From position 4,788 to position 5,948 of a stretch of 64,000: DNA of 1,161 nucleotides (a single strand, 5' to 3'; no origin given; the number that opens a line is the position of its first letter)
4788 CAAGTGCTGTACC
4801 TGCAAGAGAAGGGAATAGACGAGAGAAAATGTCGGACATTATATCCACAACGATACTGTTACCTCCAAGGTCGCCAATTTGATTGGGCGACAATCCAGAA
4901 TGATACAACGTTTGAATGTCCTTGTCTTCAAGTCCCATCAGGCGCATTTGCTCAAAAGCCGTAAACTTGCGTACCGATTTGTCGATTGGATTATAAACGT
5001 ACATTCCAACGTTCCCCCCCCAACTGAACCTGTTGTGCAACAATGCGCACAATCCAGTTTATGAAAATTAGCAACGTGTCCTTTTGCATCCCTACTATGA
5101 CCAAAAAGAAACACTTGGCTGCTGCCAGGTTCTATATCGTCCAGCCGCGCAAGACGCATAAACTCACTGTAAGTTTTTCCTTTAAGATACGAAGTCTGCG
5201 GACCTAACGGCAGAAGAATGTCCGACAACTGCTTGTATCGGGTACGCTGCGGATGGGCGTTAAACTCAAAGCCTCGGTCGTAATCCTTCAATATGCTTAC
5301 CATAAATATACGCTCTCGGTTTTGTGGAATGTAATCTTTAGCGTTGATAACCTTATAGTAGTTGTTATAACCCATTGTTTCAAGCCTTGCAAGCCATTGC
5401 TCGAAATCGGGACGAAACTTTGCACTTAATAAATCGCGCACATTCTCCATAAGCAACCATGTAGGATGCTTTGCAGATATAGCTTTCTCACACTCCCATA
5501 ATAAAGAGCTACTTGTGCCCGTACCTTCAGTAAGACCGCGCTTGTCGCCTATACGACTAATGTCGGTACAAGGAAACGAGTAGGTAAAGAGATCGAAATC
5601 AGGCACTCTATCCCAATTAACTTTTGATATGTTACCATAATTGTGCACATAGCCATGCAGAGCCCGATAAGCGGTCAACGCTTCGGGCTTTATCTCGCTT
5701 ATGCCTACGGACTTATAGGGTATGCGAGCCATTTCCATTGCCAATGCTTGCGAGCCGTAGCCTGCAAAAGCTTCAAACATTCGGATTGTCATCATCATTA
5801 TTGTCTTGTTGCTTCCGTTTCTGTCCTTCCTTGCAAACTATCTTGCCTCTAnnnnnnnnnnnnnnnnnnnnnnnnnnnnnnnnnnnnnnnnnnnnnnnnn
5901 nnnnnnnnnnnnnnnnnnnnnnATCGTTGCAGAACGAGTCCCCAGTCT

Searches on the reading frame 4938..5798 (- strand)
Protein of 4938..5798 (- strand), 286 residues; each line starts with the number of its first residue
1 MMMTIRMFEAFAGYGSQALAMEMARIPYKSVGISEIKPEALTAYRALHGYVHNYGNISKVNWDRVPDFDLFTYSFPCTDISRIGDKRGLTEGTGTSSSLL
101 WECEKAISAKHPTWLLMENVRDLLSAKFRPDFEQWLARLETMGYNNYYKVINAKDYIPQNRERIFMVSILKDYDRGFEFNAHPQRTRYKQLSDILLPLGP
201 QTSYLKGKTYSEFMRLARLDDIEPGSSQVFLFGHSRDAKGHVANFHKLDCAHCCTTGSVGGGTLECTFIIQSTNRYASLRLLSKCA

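Call 18: search_protein_families(library=phrogs, proteins=[window:4938-5798:-], max_evalue=0.01)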
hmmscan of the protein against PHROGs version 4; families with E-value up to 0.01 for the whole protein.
window:4938-5798:- (286 aa): 3 families
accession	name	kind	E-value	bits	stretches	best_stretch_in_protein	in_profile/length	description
phrog_116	-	other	2.2e-55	189.3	1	1-194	204-400/779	DNA methyltransferase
phrog_363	-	other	1.6e-39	136.9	1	1-190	50-236/327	DNA methyltransferase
phrog_5999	-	other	4.3e-06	27.7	1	5-103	3-103/109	DNA methyltransferase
